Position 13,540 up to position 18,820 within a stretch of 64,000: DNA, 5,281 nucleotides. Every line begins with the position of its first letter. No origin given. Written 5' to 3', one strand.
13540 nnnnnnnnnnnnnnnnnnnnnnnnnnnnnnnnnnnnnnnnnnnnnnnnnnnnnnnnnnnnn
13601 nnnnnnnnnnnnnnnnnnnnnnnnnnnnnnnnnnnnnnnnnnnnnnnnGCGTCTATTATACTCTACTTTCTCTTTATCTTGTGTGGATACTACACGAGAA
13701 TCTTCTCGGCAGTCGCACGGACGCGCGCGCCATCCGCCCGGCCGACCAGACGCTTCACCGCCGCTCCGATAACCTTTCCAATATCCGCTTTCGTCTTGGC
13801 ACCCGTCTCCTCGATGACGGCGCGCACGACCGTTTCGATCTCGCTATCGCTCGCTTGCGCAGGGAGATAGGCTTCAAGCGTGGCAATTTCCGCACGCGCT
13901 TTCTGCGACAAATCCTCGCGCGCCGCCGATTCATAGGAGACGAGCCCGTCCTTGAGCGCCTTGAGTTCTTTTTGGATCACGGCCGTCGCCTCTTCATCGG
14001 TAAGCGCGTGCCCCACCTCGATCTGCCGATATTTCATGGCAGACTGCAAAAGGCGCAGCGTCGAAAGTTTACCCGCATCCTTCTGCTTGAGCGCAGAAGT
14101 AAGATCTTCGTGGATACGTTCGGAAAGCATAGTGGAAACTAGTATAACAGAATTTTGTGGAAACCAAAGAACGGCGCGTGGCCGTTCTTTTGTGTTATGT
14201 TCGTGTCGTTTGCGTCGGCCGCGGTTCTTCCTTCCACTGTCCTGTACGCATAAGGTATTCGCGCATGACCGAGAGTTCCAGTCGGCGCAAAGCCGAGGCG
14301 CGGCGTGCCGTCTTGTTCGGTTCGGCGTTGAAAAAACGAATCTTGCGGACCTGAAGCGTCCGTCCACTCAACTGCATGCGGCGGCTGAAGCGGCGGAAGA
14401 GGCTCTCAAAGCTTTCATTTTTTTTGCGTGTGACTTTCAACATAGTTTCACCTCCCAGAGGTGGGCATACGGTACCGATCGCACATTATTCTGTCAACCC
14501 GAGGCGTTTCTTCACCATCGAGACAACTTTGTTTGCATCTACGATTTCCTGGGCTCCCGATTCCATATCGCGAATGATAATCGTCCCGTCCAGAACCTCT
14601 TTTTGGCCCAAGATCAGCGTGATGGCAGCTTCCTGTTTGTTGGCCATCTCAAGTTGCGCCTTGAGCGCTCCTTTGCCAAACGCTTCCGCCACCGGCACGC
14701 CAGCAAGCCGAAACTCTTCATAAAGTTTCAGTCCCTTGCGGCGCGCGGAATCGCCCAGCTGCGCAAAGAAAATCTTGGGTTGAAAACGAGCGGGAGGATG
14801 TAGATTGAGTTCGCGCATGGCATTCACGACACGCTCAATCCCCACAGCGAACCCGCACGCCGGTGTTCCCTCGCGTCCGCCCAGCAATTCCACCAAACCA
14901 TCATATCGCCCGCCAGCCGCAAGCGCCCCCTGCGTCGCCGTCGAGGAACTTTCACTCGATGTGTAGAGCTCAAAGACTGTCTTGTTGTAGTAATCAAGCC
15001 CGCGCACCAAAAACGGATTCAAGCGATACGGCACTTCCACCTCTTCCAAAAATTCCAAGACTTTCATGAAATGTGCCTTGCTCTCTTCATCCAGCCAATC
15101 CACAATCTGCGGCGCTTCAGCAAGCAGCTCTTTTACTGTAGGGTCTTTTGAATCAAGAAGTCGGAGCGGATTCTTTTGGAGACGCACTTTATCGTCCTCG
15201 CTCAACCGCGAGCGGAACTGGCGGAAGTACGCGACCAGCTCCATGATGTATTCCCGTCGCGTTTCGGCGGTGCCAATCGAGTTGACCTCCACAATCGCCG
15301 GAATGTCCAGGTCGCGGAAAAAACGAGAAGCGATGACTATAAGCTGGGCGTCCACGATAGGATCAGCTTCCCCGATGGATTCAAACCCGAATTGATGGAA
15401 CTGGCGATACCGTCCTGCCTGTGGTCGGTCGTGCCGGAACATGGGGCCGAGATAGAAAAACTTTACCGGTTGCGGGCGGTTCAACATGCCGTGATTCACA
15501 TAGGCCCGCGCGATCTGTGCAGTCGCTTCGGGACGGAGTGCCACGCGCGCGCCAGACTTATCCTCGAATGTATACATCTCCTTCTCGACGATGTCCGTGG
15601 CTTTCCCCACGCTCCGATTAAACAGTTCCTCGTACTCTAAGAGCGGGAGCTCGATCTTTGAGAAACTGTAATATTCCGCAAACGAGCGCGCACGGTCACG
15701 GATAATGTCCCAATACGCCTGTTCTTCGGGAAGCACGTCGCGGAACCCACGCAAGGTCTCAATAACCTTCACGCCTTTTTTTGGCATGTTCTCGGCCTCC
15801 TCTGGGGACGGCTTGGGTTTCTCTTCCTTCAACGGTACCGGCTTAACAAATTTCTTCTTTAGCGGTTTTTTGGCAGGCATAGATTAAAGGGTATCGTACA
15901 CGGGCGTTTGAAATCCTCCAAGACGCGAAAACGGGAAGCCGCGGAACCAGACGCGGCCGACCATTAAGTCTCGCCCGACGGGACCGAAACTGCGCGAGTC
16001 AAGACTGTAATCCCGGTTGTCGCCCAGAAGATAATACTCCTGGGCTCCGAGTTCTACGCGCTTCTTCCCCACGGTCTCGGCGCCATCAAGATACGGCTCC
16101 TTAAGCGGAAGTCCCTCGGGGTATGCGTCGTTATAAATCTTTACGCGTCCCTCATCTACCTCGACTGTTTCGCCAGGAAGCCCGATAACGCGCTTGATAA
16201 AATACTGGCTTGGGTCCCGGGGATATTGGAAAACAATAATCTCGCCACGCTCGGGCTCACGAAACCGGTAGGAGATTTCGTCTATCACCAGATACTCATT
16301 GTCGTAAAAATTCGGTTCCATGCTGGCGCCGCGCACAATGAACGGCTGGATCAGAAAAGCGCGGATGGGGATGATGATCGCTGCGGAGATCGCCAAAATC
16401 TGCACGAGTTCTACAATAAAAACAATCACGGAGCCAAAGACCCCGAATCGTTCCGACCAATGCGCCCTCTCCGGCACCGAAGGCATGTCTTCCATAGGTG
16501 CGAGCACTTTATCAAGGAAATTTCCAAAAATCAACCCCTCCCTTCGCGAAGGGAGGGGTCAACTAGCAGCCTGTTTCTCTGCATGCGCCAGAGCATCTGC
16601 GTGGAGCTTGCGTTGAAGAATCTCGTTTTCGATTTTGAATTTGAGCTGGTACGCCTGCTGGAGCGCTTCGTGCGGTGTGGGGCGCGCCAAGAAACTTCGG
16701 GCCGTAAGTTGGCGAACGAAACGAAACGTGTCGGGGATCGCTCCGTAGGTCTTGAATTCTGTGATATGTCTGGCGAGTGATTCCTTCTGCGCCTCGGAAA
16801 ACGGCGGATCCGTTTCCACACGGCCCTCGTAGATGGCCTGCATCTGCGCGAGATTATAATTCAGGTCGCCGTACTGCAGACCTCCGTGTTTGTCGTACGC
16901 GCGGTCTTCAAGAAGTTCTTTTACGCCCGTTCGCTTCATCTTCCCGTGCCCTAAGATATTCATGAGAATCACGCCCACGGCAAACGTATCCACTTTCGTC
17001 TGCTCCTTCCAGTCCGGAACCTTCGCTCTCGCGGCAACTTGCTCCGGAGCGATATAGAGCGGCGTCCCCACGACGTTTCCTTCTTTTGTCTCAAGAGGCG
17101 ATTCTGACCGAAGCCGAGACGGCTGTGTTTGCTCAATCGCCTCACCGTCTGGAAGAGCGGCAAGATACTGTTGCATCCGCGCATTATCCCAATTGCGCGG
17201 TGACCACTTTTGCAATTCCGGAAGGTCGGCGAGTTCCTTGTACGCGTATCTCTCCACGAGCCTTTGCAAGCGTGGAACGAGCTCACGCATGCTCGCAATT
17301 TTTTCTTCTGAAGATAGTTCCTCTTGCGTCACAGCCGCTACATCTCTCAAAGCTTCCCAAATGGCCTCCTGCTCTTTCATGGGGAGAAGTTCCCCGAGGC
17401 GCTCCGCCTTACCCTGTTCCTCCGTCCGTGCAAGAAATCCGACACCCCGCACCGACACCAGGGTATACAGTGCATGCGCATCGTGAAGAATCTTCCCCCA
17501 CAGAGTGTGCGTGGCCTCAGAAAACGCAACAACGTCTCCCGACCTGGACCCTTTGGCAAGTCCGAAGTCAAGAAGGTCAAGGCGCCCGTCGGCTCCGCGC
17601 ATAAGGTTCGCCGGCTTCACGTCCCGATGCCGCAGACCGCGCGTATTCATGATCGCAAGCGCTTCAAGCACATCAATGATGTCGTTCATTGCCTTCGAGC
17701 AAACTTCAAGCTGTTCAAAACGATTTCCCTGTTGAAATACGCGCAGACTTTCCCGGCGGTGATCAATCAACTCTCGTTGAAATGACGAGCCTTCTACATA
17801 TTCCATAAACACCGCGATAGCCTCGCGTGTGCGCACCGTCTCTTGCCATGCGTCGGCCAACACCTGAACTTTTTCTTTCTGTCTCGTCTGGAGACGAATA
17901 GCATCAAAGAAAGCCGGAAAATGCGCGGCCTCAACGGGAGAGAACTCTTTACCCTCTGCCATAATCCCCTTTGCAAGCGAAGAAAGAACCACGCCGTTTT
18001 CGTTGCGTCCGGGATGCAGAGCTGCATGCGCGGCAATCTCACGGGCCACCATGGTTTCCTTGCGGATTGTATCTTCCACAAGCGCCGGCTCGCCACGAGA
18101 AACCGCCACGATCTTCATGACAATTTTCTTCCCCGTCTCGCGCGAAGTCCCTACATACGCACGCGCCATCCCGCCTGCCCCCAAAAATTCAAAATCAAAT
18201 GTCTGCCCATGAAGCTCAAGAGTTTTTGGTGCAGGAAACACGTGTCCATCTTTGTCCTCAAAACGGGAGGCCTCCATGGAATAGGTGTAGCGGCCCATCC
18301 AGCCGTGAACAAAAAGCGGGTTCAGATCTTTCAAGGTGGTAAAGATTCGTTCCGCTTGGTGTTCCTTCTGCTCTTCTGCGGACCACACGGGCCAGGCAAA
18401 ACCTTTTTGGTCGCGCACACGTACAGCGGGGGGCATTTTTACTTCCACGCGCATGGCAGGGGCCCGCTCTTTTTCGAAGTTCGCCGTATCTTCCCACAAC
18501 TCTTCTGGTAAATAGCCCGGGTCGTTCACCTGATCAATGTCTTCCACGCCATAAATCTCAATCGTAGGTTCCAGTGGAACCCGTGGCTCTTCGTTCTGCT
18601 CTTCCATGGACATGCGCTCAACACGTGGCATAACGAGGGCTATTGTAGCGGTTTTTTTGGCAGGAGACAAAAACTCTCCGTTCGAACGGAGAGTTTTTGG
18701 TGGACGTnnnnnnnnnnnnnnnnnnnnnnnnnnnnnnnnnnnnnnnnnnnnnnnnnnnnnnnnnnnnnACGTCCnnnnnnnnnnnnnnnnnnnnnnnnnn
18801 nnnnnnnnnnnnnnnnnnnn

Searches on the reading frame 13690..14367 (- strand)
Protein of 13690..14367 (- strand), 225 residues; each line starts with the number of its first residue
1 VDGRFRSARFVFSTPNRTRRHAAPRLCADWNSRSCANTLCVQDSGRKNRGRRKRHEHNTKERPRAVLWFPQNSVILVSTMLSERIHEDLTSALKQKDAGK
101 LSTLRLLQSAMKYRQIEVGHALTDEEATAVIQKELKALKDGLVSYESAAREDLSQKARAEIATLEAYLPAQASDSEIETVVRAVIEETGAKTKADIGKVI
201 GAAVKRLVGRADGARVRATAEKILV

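Call 52: search_protein_families(library=pfam, proteins=[window:13690-14367:-], max_evalue=0.001)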
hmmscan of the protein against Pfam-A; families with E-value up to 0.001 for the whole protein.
window:13690-14367:- (225 aa): 1 family
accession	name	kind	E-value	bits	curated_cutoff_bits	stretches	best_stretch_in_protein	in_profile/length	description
PF09424.15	YqeY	-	8.4e-40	136.6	27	1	83-221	2-140/143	Yqey-like protein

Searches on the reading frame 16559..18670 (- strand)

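Call 53: search_protein_families(library=pfam, proteins=[window:16559-18670:-], max_evalue=0.001)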
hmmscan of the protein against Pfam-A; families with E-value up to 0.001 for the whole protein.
window:16559-18670:- (703 aa): 2 families
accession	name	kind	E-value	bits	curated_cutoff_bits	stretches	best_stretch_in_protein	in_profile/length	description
PF00069.31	Pkinase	-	6.4e-20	72.1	31.7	1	277-379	65-152/263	Protein kinase domain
PF07714.23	PK_Tyr_Ser-Thr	-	4.7e-05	23.3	23.1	0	280-376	71-153/258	Protein tyrosine and serine/threonine kinase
